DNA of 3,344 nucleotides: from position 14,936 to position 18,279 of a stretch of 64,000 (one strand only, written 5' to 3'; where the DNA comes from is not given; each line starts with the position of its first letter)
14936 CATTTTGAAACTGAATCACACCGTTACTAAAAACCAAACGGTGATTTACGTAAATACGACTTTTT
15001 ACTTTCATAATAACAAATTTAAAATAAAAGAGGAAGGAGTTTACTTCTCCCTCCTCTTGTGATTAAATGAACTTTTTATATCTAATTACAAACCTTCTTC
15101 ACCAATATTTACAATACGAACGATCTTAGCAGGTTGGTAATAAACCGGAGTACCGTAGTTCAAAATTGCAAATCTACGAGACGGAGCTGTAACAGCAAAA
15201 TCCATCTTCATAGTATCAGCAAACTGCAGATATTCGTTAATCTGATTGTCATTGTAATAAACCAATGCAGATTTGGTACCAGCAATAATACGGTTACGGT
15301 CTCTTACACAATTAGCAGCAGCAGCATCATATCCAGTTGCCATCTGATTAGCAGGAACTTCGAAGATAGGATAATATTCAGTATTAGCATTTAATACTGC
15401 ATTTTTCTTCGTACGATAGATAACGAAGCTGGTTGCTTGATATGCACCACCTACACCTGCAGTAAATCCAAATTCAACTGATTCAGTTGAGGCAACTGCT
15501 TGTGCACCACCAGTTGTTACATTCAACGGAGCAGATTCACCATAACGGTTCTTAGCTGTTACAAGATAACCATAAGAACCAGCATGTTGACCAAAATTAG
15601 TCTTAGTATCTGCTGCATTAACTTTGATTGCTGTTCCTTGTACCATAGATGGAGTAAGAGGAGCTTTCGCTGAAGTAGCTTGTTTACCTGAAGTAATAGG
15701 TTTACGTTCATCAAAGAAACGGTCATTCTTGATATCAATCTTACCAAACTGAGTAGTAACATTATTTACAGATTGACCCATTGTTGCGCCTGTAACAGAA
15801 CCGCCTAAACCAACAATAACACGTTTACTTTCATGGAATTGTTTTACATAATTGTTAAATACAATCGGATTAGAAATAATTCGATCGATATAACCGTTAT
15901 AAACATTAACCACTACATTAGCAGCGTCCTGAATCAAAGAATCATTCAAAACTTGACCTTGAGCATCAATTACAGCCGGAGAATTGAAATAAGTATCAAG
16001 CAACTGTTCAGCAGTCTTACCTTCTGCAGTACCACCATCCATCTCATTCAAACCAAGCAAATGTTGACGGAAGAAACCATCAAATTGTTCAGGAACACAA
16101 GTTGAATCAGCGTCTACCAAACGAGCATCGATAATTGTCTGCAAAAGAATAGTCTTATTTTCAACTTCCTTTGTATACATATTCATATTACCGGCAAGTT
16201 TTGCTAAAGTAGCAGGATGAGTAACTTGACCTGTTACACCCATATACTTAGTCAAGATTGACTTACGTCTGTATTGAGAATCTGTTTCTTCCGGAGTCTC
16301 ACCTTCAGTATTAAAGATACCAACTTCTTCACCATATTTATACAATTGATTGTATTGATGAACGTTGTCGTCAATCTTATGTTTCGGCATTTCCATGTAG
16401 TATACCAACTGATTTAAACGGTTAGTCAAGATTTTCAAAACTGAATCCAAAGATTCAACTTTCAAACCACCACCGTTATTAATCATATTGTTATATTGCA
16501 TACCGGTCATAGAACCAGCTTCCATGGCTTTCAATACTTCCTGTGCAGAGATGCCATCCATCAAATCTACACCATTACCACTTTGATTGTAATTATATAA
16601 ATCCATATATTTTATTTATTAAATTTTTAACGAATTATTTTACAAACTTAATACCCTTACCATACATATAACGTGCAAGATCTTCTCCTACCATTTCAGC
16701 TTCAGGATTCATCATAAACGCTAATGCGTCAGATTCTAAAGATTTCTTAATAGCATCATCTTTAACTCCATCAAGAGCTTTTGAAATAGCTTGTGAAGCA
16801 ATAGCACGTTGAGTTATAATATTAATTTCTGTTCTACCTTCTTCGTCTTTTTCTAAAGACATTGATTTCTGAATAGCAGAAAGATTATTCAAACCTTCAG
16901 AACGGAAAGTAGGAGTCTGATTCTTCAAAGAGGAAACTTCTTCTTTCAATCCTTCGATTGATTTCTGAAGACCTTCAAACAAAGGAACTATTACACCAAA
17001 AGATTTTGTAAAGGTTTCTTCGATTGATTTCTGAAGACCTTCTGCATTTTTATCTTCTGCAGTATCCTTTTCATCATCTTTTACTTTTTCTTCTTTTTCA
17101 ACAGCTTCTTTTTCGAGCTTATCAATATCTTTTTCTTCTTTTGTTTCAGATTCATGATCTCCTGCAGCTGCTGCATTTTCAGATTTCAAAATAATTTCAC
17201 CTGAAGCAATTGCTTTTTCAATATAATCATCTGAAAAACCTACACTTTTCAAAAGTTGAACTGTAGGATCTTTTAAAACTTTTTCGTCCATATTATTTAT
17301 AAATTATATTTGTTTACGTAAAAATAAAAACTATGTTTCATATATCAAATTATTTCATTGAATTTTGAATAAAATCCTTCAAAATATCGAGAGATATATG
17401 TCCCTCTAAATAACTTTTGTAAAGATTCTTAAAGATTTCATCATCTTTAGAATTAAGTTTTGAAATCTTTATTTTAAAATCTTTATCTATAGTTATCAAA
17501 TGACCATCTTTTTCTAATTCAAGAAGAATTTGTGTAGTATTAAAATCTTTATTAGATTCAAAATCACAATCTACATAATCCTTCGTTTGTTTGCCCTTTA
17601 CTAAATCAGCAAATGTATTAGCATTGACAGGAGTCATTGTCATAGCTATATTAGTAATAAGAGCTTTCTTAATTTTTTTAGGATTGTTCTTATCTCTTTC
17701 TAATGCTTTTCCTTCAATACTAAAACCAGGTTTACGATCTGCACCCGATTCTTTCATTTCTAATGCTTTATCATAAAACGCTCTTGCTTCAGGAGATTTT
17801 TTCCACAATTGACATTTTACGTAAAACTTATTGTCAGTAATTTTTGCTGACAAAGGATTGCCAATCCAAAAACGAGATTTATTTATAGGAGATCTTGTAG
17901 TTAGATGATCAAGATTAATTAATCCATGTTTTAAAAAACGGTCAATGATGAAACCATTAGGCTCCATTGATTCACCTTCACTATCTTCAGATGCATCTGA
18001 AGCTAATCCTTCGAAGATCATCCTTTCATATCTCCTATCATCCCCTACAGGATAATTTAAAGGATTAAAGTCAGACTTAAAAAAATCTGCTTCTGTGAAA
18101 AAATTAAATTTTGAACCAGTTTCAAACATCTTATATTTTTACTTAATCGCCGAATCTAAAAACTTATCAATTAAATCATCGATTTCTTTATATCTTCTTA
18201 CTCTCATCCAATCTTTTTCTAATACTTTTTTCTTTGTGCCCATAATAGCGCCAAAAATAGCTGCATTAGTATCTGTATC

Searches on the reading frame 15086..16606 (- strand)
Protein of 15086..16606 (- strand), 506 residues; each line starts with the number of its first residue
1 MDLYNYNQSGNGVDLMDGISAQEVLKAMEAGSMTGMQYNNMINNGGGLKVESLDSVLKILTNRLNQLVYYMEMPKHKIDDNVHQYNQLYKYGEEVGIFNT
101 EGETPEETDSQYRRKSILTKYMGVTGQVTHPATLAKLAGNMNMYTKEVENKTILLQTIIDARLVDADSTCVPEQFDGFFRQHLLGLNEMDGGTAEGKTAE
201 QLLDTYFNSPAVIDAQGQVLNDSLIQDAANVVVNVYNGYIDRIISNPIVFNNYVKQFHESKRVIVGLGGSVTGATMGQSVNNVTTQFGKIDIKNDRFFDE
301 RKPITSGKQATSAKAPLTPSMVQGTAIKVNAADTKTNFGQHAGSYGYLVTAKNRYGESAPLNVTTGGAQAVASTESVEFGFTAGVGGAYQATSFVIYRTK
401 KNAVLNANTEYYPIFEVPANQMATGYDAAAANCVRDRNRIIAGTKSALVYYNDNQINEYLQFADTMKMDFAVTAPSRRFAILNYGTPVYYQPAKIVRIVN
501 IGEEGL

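Call 4: search_protein_families(library=pfam, proteins=[window:15086-16606:-], max_evalue=0.01)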
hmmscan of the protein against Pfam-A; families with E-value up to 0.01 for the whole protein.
window:15086-16606:- (506 aa): 1 family
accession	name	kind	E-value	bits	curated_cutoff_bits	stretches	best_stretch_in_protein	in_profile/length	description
PF17236.8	SU10_MCP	-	0.0066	16.4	24.1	0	97-302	57-238/292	SU10 major capsid protein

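Call 5: search_protein_families(library=phrogs, proteins=[window:15086-16606:-], max_evalue=0.001)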
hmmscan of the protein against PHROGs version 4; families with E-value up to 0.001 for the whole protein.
window:15086-16606:- (506 aa): 1 family
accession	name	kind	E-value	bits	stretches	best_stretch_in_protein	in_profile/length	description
phrog_752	-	head and packaging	3.6e-52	178.8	2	211-502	185-469/475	major head protein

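Call 13: search_dna_similar(query=window:15086-16606:-, collection=phages, mode=protein, max_rows=15)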
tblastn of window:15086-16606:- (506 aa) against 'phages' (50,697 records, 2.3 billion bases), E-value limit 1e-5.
Records with a match: 263; places in all: 263; records where one place covers at least 80% of the query: 262.
Best place of each record, by identity: 60-80% 1; <60% 262.
By first word of the organism name: Bacillus 210; Lactobacillus 21; Enterococcus 12; Bacteroides 6; Thermus 4; Bacteriophage 2; Lysinibacillus 2; Chryseobacterium 1; Exiguobacterium 1; Aerococcus 1; and 3 more.
By host as written in the record: Bacillus cereus 23; Bacillus subtilis 21; - 20; Bacillus thuringiensis subsp. kurstaki 20; Bacillus subtilis BEST7003 15; Bacillus thuringiensis kurstaki 12; Lactobacillus plantarum 9; Bacillus thuringiensis subspecies kurstaki 9; and 71 more.
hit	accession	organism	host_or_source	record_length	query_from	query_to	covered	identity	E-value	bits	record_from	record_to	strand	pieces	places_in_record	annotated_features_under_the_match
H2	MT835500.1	Bacteriophage sp.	human fecal samples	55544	1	506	100%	66.6%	0e+0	667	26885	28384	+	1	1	record has no annotation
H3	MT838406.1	Bacteriophage sp.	human fecal samples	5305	1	506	100%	59.0%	0e+0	588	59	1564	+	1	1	record has no annotation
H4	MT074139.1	Bacteroides phage DAC19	Bacteroides thetaiotaomicron VPI-5487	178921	23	502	95%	35.5%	1e-70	251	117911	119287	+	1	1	hypothetical protein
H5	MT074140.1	Bacteroides phage DAC20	Bacteroides thetaiotaomicron VPI-5488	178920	23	502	95%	35.5%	1e-70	251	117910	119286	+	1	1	hypothetical protein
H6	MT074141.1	Bacteroides phage DAC22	Bacteroides thetaiotaomicron VPI-5489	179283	23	502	95%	35.5%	1e-70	251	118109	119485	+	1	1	hypothetical protein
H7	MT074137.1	Bacteroides phage DAC16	Bacteroides thetaiotaomicron VPI-5485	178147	23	502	95%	35.5%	1e-70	250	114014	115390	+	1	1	hypothetical protein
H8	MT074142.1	Bacteroides phage DAC23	Bacteroides thetaiotaomicron VPI-5490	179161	23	502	95%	35.5%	1e-70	250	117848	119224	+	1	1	hypothetical protein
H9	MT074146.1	Bacteroides phage SJC03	Bacteroides thetaiotaomicron VPI-5494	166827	23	502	95%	34.2%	1e-68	244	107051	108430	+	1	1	hypothetical protein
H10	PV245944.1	Chryseobacterium phage MA9V-3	Chryseobacterium sp. MA9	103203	23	503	95%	32.5%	2e-59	218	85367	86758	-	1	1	hypothetical protein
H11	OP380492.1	Bacillus phage Nachito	Bacillus sp. ET1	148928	8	501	98%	29.9%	4e-45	176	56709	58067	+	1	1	major capsid protein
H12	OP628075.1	Lysinibacillus phage vB_LfM_LysYB1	Lysinibacillus fusiformis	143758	8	485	94%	30.3%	8e-40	160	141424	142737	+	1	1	major capsid protein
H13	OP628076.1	Lysinibacillus phage vB_LfM_LysYB2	Lysinibacillus fusiformis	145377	8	485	94%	30.3%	8e-40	160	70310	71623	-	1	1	major capsid protein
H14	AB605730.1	Bacillus phage SP-10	-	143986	1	504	100%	28.5%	2e-39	159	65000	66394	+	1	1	major capsid protein precursor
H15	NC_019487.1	Bacillus phage SP-10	-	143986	1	504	100%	28.5%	2e-39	159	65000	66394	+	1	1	major head protein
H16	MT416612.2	Bacillus phage YungSlug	Bacillus thuringiensis kurstaki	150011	11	504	98%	28.9%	3e-40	161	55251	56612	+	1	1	major capsid protein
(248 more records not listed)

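Call 78: get_annotated_region(hit=H10, flank=13000)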
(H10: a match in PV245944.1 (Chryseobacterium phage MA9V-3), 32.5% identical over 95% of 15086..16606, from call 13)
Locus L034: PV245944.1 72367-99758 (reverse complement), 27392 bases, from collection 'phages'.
description: Chryseobacterium phage MA9V-3, complete genome.
organism: Chryseobacterium phage MA9V-3 (NCBI taxid 3410970)
taxonomy: Viruses
host: Chryseobacterium sp. MA9; source: wastewater; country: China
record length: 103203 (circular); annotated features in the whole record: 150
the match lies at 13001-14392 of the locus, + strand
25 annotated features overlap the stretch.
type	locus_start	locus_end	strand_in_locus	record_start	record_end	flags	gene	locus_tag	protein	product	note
CDS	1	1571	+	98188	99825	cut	-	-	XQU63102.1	hypothetical protein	-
CDS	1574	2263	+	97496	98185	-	-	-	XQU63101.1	hypothetical protein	-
CDS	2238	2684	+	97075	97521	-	-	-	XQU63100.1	hypothetical protein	-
CDS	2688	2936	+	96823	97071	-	-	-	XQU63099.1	hypothetical protein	-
CDS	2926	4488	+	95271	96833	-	-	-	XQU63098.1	hypothetical protein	-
CDS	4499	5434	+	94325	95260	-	-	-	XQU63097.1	hypothetical protein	-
CDS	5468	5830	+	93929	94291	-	-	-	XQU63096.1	hypothetical protein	-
CDS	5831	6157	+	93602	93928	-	-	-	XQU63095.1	hypothetical protein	-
CDS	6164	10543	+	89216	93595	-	-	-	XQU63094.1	hypothetical protein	-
CDS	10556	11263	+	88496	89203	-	-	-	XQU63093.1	hypothetical protein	-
CDS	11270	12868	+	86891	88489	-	-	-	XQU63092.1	hypothetical protein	-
CDS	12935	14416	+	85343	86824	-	-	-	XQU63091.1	hypothetical protein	-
CDS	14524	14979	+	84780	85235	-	-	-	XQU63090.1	hypothetical protein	-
CDS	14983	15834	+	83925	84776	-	-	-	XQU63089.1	hypothetical protein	-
CDS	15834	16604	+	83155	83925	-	-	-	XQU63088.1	hypothetical protein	-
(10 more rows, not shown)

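Call 79: get_annotated_region(hit=H4, flank=14000)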
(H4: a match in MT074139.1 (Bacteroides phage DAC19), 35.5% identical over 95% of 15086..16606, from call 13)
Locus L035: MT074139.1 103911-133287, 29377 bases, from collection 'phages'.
description: Bacteroides phage DAC19, complete genome.
organism: Bacteroides phage DAC19 (NCBI taxid 2710498)
taxonomy: Viruses; Duplodnaviria; Heunggongvirae; Uroviricota; Caudoviricetes
host: Bacteroides thetaiotaomicron VPI-5487; source: primary sewage effluent collected as it entered a drainage canal; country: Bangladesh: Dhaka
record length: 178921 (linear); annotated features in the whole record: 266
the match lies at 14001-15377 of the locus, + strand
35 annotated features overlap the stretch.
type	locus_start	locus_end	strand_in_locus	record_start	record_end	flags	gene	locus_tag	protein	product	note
CDS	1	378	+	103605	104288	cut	-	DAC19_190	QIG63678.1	hypothetical protein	-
CDS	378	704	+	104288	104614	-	-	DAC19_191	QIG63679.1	hypothetical protein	-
CDS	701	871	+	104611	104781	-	-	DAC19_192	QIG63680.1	hypothetical protein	-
CDS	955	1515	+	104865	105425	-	-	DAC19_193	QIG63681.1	hypothetical protein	-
CDS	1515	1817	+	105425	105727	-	-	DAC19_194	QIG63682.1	hypothetical protein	-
CDS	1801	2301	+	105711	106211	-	-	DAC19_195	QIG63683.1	hypothetical protein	-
CDS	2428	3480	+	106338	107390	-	-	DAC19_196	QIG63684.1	hypothetical protein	-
CDS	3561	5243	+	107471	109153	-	-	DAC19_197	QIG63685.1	hypothetical protein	-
CDS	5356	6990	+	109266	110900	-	-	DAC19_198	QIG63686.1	hypothetical protein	-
CDS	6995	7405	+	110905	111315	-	-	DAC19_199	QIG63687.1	hypothetical protein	-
CDS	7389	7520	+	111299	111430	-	-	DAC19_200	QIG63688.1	hypothetical protein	-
CDS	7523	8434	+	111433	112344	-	-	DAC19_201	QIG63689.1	hypothetical protein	-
CDS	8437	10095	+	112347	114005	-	-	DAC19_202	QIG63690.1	hypothetical protein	-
CDS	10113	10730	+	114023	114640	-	-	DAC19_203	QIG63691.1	hypothetical protein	-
tRNA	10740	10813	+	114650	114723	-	-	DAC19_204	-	tRNA-Lys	-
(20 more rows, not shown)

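Call 80: search_protein_families(library=pfam, proteins=[L034:6164-10543:+, L034:4499-5434:+, L034:10556-11263:+, L035:7523-8434:+, L035:8437-10095:+, L035:10113-10730:+, L035:10831-11271:+, L035:11327-12007:+, L035:12028-12432:+, L035:12398-13246:+], max_evalue=0.001)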
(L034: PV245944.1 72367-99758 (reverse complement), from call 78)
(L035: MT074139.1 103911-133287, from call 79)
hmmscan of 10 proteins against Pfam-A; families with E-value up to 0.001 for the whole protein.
L034:6164-10543:+ (1459 aa): 0 families

L034:4499-5434:+ (311 aa): 0 families

L034:10556-11263:+ (235 aa): 2 families
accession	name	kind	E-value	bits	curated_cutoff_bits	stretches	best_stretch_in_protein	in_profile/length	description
PF00293.34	NUDIX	-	1.7e-22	80.3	21.1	1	7-117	8-127/134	NUDIX domain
PF14815.12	NUDIX_4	-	5e-07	29.9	35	1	7-113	3-103/113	NUDIX domain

L035:7523-8434:+ (303 aa): 0 families

L035:8437-10095:+ (552 aa): 0 families

L035:10113-10730:+ (205 aa): 0 families

L035:10831-11271:+ (146 aa): 0 families

L035:11327-12007:+ (226 aa): 2 families
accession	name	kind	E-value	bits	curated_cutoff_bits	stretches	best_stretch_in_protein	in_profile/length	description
PF00293.34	NUDIX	-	1.7e-13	51.2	21.1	1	99-207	8-123/134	NUDIX domain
PF14815.12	NUDIX_4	-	0.0006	20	35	0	99-157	3-57/113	NUDIX domain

L035:12028-12432:+ (134 aa): 0 families

L035:12398-13246:+ (282 aa): 0 families

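Call 82: search_protein_families(library=phrogs, proteins=[L034:4499-5434:+], max_evalue=0.1)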
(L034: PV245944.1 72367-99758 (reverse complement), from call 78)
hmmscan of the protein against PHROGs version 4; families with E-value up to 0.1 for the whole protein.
L034:4499-5434:+ (311 aa): 0 families

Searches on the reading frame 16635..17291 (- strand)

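Call 4: search_protein_families(library=pfam, proteins=[window:16635-17291:-], max_evalue=0.01)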
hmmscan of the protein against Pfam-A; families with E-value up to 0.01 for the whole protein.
window:16635-17291:- (218 aa): 0 families

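Call 5: search_protein_families(library=phrogs, proteins=[window:16635-17291:-], max_evalue=0.001)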
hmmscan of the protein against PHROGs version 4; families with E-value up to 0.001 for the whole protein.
window:16635-17291:- (218 aa): 0 families

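Call 61: search_protein_families(library=ncbifam, proteins=[window:16635-17291:-], max_evalue=0.1)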
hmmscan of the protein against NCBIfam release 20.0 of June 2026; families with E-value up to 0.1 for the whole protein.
window:16635-17291:- (218 aa): 1 family
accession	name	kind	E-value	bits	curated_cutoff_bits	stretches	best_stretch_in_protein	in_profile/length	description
NF010756.0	PRK14159.1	equivalog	0.0065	16.4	171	1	53-157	4-103/176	nucleotide exchange factor GrpE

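Call 82: search_protein_families(library=phrogs, proteins=[window:16635-17291:-], max_evalue=0.1)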
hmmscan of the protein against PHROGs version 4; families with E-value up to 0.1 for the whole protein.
window:16635-17291:- (218 aa): 3 families
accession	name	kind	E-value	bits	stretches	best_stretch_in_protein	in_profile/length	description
phrog_1133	-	unknown function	0.044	14.3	1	36-187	94-227/321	-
phrog_4498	-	tail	0.084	12.8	0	96-170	102-178/381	tail length tape measure protein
phrog_28536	-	unknown function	0.094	13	0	10-68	152-209/224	-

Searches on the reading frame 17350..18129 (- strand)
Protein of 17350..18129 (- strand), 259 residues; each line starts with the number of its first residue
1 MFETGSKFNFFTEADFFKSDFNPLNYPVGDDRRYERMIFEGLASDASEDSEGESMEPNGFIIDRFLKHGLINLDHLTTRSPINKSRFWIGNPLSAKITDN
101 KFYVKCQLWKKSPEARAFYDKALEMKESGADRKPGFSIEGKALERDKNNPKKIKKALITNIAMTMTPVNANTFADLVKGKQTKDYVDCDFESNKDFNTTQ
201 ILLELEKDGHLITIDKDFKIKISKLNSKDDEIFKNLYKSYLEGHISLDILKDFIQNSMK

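Call 4: search_protein_families(library=pfam, proteins=[window:17350-18129:-], max_evalue=0.01)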
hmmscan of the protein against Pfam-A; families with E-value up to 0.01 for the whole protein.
window:17350-18129:- (259 aa): 0 families

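Call 5: search_protein_families(library=phrogs, proteins=[window:17350-18129:-], max_evalue=0.001)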
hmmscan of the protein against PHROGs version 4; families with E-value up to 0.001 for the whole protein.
window:17350-18129:- (259 aa): 2 families
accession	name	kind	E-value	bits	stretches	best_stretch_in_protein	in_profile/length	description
phrog_1028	-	head and packaging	5e-36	126.3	1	7-172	17-171/591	head maturation protease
phrog_38466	-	head and packaging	1e-14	55.7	1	106-175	3-72/170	head maturation protease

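Call 61: search_protein_families(library=ncbifam, proteins=[window:17350-18129:-], max_evalue=0.1)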
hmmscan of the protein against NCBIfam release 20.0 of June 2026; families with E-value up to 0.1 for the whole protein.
window:17350-18129:- (259 aa): 0 families
